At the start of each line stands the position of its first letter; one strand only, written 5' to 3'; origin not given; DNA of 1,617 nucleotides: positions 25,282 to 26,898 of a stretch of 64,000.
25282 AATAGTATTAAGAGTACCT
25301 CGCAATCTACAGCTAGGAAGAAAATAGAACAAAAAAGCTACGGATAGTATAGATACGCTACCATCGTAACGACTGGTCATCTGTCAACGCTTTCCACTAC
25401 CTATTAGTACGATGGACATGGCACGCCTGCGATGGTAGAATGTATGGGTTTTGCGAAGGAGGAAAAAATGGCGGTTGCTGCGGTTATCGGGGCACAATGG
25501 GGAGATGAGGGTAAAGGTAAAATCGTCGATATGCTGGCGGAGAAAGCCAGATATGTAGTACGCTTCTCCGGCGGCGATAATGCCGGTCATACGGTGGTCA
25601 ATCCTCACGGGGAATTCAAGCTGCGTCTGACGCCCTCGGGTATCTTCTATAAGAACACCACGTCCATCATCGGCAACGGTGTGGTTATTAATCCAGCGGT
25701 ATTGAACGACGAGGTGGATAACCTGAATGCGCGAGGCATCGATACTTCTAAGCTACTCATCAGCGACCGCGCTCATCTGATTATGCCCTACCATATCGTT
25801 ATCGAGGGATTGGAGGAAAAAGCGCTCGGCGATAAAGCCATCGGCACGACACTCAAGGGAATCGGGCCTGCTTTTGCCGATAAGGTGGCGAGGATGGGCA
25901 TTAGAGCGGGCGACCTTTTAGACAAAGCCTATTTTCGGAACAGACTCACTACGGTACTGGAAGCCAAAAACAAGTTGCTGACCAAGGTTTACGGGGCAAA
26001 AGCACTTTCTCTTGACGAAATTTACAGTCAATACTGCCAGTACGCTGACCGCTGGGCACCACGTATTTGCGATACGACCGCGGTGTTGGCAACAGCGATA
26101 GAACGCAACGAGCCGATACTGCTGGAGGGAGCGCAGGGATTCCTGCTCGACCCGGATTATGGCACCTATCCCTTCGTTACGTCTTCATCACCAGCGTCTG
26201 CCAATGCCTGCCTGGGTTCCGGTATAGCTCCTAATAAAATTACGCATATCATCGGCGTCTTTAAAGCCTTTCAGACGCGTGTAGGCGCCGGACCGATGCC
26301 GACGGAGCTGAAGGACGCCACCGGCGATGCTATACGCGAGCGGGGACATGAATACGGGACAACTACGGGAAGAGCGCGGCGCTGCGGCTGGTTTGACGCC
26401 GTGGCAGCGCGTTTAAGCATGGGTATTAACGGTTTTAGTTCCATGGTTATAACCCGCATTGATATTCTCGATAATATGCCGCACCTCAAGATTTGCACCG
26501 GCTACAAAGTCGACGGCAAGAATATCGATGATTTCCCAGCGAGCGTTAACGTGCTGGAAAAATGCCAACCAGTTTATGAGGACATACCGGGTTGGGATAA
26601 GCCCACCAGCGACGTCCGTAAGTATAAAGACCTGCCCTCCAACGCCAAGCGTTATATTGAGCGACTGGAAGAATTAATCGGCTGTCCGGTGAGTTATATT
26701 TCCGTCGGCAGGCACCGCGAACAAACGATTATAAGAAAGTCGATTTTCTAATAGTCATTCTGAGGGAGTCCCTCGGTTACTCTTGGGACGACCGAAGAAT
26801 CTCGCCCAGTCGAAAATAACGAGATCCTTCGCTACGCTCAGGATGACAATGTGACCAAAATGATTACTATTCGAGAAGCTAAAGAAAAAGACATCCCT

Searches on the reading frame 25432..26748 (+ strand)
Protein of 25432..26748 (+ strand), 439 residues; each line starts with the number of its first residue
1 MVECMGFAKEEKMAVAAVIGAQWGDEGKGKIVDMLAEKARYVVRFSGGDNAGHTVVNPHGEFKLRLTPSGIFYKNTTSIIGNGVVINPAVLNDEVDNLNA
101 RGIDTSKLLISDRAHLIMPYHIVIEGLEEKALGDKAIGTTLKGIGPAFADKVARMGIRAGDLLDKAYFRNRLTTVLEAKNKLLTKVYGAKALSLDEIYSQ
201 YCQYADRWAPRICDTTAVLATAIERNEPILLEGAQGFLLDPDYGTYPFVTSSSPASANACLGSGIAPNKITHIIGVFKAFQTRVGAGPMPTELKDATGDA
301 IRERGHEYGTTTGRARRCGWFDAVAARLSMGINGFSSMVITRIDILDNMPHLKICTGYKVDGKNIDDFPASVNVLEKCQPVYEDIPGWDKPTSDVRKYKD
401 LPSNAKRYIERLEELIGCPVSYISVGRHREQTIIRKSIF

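Call 53: search_protein_families(library=pfam, proteins=[window:25432-26748:+], max_evalue=0.00001)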
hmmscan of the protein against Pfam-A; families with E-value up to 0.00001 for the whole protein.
window:25432-26748:+ (439 aa): 1 family
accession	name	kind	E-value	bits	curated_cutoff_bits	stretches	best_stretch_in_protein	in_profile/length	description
PF00709.27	Adenylsucc_synt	-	3.4e-179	596.4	27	1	17-433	1-416/416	Adenylosuccinate synthetase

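Call 55: list_cluster_members(proteins=[window:25432-26748:+, window:52435-53358:+, window:53568-54209:-])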
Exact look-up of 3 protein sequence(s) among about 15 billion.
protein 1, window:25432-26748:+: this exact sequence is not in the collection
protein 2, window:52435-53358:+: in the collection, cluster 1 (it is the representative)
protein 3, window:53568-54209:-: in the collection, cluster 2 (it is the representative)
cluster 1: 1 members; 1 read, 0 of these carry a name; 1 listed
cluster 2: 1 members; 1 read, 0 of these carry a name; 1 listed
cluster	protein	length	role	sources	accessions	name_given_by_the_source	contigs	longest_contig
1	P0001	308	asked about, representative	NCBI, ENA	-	-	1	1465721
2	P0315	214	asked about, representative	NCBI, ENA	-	-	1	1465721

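Call 56: find_homologous_proteins(query=window:25432-26748:+, max_evalue=1e-100)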
Query window:25432-26748:+ (439 aa): 7961 proteins with E <= 1e-100 among 8000 candidates; the best 120 are listed.
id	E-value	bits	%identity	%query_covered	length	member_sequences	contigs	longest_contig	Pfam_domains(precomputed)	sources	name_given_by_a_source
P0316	1.3e-288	975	100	97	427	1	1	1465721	PF00709.28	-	-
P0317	8.8e-275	930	93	99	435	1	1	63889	PF00709.28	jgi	jgi:adenylosuccinate synthase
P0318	8.4e-260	881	89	97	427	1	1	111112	PF00709.28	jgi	jgi:adenylosuccinate synthase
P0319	1.6e-259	880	89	97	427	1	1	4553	PF00709.28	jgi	jgi:adenylosuccinate synthase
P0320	2.0e-257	873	89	97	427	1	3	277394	PF00709.28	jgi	jgi:adenylosuccinate synthase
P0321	2.7e-257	872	89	97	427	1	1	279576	PF00709.28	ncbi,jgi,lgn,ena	ncbi:MAG: adenylosuccinate synthase [Dehalococcoidales bacterium]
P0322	1.3e-256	870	89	97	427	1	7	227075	PF00709.28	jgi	jgi:adenylosuccinate synthase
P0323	1.9e-256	869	89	97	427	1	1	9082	PF00709.28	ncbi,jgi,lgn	jgi:adenylosuccinate synthase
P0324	6.6e-256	868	88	97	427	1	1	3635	PF00709.28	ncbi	-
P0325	2.0e-254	863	88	97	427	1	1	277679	PF00709.28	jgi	jgi:adenylosuccinate synthase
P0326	7.9e-254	861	87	97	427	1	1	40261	PF00709.28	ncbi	-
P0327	1.3e-252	857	87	97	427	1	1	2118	PF00709.28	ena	-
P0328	8.7e-251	851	85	99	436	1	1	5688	PF00709.28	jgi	jgi:adenylosuccinate synthase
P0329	2.1e-250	850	86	97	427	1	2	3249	PF00709.28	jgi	jgi:adenylosuccinate synthase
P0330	1.5e-249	847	85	97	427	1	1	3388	PF00709.28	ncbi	ncbi:MAG: adenylosuccinate synthase [Dehalococcoidales bacterium]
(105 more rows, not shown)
